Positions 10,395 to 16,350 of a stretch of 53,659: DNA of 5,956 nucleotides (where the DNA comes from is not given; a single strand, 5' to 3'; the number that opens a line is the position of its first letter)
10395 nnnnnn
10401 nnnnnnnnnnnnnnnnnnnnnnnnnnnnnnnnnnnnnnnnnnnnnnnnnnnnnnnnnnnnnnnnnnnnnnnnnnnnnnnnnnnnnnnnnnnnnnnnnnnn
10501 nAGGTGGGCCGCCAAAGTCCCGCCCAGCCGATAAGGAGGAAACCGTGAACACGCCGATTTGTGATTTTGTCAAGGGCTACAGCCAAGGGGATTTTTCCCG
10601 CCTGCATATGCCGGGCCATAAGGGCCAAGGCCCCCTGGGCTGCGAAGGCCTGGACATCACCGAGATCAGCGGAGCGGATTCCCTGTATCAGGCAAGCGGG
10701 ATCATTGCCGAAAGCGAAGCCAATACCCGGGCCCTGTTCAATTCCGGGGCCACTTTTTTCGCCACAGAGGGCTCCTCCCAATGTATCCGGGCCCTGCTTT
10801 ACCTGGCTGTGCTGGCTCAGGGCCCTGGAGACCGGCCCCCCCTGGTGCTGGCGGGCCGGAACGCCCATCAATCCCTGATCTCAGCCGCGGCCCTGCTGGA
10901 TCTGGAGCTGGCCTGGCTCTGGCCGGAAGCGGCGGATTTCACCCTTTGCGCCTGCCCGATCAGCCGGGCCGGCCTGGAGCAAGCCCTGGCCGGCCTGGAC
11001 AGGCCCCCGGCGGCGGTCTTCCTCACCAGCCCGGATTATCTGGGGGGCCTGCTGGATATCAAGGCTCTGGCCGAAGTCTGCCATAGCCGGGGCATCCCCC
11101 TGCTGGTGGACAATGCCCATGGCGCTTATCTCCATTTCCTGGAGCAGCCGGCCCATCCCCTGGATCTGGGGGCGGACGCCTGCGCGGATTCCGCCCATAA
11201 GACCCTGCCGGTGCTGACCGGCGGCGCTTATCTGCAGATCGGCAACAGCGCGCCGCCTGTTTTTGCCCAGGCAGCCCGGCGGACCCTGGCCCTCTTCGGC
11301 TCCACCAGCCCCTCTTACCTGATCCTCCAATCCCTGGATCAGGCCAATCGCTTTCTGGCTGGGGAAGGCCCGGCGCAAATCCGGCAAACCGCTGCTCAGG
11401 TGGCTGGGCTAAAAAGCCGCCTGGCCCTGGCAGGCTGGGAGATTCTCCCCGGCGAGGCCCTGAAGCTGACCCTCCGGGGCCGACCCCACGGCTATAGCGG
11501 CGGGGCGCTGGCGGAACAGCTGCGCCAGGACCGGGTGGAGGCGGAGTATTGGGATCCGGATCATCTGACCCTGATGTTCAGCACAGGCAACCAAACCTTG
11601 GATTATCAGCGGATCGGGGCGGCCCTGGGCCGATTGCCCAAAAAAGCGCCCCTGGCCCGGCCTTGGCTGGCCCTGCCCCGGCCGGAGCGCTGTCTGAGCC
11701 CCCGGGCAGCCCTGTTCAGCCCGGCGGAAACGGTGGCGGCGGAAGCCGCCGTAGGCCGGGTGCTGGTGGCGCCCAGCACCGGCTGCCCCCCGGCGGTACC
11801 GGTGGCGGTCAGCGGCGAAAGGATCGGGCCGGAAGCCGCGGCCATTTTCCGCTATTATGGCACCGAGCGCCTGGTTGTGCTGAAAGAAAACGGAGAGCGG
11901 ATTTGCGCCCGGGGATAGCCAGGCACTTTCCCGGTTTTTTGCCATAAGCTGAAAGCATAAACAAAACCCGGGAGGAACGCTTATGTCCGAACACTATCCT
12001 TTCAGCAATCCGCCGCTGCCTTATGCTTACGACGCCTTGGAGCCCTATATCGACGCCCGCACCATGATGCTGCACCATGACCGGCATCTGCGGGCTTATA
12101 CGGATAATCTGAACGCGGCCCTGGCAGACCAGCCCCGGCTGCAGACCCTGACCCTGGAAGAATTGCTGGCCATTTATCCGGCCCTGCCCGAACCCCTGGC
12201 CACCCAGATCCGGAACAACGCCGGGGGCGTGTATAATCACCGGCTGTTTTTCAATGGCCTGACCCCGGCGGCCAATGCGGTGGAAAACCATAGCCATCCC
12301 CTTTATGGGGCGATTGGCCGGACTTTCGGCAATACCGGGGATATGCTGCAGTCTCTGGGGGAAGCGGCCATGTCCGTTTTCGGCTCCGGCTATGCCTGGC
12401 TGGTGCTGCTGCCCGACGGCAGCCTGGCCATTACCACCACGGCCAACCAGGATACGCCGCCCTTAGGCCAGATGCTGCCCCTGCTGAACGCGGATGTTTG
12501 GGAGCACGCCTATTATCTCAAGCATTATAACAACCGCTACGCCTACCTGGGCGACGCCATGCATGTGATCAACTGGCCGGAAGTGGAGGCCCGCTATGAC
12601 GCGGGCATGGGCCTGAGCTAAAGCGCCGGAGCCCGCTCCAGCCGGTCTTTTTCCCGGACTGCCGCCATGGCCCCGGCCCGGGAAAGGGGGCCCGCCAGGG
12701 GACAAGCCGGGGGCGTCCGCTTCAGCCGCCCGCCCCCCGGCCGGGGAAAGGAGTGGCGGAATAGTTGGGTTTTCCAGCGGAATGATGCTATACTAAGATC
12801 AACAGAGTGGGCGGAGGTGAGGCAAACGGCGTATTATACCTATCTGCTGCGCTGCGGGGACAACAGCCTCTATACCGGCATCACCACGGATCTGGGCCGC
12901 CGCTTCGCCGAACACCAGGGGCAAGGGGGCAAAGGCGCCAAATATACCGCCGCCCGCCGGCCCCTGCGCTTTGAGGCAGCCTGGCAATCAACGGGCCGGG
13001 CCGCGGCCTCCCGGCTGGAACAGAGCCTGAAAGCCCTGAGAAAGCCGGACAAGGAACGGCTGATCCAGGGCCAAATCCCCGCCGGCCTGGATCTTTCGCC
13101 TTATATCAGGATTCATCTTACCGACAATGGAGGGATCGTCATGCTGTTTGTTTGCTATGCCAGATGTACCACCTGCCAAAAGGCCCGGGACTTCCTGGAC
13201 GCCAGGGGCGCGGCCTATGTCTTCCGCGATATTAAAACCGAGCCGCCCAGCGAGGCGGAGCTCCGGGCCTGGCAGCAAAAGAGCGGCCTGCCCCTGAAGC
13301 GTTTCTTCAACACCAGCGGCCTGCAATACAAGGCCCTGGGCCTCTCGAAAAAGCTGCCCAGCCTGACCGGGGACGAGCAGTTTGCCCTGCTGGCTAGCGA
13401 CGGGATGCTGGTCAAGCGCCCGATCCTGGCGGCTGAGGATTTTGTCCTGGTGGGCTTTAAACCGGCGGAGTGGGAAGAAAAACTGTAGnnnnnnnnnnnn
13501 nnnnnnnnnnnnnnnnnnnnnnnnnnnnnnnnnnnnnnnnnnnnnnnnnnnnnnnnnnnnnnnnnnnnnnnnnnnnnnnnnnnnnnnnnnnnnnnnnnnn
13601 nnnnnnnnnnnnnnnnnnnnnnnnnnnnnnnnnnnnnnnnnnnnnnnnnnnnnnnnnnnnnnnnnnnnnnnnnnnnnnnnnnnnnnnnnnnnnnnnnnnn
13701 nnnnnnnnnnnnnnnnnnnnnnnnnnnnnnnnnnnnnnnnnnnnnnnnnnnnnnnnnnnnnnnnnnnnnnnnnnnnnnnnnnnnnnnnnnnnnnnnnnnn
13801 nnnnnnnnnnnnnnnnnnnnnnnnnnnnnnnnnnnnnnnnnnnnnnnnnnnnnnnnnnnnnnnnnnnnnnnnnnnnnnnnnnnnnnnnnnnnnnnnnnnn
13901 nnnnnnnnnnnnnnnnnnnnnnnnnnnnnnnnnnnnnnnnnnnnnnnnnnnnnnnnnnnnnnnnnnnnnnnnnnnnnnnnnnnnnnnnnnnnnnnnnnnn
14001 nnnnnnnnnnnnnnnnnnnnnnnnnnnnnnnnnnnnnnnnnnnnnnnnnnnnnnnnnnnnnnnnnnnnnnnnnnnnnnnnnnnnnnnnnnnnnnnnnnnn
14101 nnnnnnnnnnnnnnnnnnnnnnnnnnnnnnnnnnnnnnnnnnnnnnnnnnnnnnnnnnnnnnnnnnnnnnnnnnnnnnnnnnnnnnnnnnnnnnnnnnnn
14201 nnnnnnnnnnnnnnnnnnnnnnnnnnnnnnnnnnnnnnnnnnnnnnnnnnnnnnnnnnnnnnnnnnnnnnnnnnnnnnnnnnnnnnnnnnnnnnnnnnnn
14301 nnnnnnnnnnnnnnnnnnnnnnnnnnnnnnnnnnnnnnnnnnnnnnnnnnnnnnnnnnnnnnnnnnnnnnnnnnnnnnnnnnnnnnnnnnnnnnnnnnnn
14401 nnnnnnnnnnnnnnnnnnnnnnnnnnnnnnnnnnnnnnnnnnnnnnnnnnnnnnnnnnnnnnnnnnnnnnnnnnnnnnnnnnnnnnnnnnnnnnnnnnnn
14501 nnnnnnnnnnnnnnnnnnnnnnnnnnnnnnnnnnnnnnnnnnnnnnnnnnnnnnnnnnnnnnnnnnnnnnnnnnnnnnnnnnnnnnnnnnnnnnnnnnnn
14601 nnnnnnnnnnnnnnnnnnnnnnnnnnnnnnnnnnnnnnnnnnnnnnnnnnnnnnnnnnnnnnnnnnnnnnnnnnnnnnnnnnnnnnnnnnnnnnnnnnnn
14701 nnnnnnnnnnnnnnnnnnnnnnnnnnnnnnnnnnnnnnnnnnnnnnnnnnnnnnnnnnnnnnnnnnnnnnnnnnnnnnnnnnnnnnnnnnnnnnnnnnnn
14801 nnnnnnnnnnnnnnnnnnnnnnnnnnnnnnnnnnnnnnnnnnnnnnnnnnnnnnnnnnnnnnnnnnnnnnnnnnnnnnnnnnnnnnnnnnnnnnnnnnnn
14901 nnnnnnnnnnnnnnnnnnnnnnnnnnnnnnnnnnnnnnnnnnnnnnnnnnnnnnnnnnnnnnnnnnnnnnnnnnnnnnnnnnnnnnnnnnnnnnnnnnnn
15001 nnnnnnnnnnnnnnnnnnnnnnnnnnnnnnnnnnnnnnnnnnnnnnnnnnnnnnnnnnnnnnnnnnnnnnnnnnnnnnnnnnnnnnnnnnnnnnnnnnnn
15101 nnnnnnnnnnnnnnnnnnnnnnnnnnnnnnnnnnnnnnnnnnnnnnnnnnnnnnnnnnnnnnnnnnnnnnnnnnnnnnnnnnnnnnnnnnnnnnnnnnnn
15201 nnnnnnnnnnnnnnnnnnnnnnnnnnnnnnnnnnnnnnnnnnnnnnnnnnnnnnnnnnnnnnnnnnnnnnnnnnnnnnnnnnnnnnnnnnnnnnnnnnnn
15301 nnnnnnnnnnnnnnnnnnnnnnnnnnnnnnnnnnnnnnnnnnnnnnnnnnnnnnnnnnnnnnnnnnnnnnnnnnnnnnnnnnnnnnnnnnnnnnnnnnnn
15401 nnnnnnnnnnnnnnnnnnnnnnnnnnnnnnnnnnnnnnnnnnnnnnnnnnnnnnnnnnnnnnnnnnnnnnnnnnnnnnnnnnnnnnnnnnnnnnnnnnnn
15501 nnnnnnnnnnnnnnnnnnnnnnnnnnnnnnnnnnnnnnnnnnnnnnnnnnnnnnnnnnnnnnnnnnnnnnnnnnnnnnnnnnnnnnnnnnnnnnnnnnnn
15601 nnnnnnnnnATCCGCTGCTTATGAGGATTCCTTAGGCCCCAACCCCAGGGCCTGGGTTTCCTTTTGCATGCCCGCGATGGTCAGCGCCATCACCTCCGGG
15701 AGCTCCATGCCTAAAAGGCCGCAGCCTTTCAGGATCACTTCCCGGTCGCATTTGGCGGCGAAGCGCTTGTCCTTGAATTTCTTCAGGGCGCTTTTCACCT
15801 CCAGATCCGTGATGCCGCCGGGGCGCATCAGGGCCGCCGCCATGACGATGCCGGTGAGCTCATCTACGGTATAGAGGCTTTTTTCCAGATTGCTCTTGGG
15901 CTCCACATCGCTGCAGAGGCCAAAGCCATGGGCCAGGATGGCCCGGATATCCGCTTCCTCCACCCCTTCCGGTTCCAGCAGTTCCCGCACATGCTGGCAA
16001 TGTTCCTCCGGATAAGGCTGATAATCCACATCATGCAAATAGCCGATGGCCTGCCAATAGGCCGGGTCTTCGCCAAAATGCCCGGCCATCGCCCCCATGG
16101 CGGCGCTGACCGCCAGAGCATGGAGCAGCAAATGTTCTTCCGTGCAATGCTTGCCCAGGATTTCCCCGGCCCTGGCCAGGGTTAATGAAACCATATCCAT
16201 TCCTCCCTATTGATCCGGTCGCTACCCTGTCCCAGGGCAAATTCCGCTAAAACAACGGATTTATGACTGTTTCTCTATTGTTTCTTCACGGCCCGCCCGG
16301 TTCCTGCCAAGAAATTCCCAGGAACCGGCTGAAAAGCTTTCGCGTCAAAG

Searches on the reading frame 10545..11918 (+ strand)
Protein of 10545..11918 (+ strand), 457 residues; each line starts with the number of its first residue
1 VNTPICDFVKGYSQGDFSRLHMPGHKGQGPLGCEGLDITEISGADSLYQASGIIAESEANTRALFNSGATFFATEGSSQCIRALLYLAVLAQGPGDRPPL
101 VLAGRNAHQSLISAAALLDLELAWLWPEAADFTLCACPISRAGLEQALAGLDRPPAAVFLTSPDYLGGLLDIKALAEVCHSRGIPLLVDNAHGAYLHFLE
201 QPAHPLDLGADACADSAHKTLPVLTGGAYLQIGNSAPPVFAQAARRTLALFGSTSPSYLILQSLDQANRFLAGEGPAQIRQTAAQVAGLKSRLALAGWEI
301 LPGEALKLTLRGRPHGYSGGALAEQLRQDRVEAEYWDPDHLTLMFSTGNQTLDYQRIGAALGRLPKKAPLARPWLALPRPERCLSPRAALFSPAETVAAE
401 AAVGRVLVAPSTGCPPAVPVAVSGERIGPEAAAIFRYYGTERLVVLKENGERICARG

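Call 85: search_protein_families(library=pfam, proteins=[window:10545-11918:+])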
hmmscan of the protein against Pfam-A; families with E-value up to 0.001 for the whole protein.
window:10545-11918:+ (457 aa): 3 families
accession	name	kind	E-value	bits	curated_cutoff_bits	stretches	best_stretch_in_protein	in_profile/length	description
PF01276.26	OKR_DC_1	-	3.1e-26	92.5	27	1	37-281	50-301/417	Orn/Lys/Arg decarboxylase, major domain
PF03711.20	OKR_DC_1_C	-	0.0005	20.8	24.2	1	394-438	63-107/132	Orn/Lys/Arg decarboxylase, C-terminal domain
PF01053.26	Cys_Met_Meta_PP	-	0.00072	18.7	27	0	155-219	138-198/381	Cys/Met metabolism PLP-dependent enzyme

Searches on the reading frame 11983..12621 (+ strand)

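Call 85: search_protein_families(library=pfam, proteins=[window:11983-12621:+])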
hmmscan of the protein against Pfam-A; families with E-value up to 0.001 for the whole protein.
window:11983-12621:+ (212 aa): 2 families
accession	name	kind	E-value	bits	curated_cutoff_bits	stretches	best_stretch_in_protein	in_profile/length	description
PF02777.23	Sod_Fe_C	-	2.1e-29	102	20.9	1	106-204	4-102/102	Iron/manganese superoxide dismutases, C-terminal domain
PF00081.27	Sod_Fe_N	-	1.5e-21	77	27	1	7-93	2-81/82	Iron/manganese superoxide dismutases, alpha-hairpin domain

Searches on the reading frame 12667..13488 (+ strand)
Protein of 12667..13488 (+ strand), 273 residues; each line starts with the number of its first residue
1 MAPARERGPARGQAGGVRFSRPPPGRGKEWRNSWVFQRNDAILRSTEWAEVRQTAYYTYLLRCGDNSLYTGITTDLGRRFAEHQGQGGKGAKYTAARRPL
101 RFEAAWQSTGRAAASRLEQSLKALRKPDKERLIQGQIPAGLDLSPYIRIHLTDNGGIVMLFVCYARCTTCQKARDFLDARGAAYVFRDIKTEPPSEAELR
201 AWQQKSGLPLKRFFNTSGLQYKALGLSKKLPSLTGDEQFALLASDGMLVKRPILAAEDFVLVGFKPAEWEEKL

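Call 85: search_protein_families(library=pfam, proteins=[window:12667-13488:+])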
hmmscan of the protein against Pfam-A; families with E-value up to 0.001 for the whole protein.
window:12667-13488:+ (273 aa): 3 families
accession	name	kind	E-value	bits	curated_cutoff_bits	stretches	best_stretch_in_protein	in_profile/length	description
PF03960.21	ArsC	-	2e-14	54.1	24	1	165-271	4-78/79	ArsC family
PF01541.30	GIY-YIG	-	9.4e-11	42.3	22.6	1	56-128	2-75/78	GIY-YIG catalytic domain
PF00462.30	Glutaredoxin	-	1.5e-05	25.5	22.9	1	158-206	1-48/60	Glutaredoxin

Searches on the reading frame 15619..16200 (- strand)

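Call 86: search_protein_families(library=pfam, proteins=[window:15619-16200:-])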
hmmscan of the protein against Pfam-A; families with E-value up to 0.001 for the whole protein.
window:15619-16200:- (193 aa): 1 family
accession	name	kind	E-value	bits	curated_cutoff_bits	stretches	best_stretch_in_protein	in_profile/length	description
PF01966.28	HD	-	4.3e-06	27.5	22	1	27-114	4-112/116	HD domain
